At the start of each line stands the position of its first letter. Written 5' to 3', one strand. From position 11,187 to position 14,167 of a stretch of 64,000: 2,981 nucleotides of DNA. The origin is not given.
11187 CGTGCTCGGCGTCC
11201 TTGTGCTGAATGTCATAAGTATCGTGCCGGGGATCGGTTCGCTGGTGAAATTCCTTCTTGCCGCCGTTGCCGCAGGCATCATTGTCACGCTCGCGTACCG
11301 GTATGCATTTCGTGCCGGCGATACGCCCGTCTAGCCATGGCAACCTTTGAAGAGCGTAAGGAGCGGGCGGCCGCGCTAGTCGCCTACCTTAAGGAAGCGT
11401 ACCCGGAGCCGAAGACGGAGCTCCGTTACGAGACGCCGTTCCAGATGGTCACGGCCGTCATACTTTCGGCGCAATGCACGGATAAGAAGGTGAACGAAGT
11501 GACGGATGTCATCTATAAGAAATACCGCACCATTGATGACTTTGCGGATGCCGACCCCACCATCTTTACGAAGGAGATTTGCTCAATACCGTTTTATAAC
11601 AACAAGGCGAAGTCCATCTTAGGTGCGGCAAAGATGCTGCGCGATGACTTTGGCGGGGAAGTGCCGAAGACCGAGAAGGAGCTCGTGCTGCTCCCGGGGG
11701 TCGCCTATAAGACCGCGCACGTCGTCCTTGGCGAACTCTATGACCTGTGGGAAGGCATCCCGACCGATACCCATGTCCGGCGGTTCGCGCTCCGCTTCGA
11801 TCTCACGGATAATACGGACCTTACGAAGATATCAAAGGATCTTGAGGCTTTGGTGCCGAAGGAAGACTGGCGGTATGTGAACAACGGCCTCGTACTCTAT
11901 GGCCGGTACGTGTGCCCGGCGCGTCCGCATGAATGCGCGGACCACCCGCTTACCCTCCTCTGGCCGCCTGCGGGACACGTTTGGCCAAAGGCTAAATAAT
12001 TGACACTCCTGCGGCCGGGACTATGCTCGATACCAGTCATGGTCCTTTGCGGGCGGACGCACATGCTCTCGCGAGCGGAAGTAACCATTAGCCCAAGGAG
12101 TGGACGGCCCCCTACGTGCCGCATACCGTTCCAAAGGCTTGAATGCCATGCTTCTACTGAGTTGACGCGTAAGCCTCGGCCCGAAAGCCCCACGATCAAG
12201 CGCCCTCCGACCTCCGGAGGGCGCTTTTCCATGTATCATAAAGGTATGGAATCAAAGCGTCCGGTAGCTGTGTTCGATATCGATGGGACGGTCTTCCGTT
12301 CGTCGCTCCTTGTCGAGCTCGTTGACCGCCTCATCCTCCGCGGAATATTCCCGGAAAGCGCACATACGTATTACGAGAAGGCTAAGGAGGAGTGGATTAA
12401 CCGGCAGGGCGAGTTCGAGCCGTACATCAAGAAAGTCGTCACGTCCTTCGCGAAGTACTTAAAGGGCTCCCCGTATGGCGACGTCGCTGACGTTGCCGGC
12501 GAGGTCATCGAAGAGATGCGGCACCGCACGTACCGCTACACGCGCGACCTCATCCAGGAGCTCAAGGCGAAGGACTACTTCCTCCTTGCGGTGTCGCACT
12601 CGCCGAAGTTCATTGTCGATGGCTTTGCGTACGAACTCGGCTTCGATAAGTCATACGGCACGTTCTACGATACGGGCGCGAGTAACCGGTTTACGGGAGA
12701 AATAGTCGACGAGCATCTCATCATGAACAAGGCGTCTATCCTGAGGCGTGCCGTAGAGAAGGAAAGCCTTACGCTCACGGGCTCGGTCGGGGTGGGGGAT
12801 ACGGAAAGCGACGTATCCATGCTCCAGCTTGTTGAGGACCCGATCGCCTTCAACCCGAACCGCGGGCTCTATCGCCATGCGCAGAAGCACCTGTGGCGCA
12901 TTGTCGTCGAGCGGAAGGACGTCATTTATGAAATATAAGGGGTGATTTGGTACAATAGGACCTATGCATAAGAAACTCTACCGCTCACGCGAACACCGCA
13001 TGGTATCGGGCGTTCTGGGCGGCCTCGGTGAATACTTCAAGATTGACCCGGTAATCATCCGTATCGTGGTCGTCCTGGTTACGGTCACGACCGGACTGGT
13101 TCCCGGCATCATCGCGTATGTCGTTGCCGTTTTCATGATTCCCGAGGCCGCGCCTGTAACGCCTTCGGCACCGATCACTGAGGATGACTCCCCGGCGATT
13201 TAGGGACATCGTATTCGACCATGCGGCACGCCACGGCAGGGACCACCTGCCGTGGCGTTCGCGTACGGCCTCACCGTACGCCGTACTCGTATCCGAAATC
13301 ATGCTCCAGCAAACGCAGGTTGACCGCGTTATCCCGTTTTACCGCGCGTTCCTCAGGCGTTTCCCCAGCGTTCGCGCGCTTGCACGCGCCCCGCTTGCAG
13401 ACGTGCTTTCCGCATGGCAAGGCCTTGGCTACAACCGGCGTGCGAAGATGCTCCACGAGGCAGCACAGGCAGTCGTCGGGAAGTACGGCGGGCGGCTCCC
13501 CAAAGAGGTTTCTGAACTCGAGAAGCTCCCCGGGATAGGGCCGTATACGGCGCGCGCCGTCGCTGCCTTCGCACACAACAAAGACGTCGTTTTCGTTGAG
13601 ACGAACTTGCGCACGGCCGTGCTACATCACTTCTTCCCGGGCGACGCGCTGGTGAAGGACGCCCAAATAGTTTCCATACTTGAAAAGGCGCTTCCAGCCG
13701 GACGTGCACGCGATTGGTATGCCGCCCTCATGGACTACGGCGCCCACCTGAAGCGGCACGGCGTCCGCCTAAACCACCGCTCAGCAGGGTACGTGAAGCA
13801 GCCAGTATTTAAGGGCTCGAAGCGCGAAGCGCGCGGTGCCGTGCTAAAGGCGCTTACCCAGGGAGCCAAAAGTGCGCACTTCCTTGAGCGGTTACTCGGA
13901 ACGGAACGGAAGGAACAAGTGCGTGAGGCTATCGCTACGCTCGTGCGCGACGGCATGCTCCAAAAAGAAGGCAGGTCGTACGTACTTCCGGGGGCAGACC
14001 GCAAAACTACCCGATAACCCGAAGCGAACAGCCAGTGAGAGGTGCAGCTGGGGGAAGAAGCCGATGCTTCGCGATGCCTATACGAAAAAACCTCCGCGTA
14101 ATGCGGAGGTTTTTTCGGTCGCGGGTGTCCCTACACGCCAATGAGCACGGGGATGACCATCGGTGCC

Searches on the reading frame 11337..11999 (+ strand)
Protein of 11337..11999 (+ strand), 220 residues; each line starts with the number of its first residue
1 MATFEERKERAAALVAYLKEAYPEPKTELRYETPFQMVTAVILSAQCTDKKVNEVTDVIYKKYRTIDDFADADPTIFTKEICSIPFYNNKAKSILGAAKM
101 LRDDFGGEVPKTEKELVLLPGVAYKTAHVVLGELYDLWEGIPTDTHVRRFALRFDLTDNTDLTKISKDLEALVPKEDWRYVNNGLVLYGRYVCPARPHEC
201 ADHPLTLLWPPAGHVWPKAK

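Call 16: search_protein_families(library=pfam, proteins=[window:11337-11999:+], max_evalue=0.001)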
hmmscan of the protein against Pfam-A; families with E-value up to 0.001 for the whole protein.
window:11337-11999:+ (220 aa): 1 family
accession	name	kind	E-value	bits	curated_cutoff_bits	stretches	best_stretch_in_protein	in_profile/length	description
PF00730.31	HhH-GPD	-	5.3e-16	59.3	26.2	1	40-174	2-107/108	HhH-GPD superfamily base excision DNA repair protein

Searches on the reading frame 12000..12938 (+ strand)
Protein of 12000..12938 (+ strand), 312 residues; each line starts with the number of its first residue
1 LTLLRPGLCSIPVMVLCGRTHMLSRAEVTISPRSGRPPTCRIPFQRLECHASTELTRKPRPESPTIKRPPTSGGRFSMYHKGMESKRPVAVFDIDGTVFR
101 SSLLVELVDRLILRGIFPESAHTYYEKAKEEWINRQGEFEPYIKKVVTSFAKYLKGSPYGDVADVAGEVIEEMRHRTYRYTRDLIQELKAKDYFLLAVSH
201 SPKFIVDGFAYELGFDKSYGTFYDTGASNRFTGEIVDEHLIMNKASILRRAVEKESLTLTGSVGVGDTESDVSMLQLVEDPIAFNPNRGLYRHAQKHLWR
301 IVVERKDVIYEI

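Call 16: search_protein_families(library=pfam, proteins=[window:12000-12938:+], max_evalue=0.001)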
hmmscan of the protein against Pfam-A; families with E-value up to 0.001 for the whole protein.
window:12000-12938:+ (312 aa): 2 families
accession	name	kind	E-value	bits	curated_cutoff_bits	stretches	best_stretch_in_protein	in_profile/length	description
PF12710.13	HAD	-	3.7e-17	63.8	27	1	90-276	1-189/189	haloacid dehalogenase-like hydrolase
PF00702.32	Hydrolase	-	4.3e-08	34.2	26.4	1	89-276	3-188/191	haloacid dehalogenase-like hydrolase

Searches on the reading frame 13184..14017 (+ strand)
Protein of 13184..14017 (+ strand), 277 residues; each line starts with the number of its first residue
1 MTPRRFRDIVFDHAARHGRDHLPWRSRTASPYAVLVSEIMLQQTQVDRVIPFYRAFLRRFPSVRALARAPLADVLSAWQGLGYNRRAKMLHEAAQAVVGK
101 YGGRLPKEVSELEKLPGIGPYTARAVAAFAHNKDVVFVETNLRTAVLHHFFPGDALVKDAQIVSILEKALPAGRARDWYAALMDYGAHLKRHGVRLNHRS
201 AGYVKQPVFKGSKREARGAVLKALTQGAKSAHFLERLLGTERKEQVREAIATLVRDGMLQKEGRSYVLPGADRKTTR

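Call 17: search_protein_families(library=pfam, proteins=[window:13184-14017:+], max_evalue=0.001)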
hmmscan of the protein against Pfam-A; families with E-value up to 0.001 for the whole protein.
window:13184-14017:+ (277 aa): 2 families
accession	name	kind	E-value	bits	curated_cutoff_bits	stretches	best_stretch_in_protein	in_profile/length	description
PF00730.31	HhH-GPD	-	8.9e-17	61.8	26.2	1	36-152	1-89/108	HhH-GPD superfamily base excision DNA repair protein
PF00633.29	HHH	-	1.3e-07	31.6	24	1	101-129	2-30/30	Helix-hairpin-helix motif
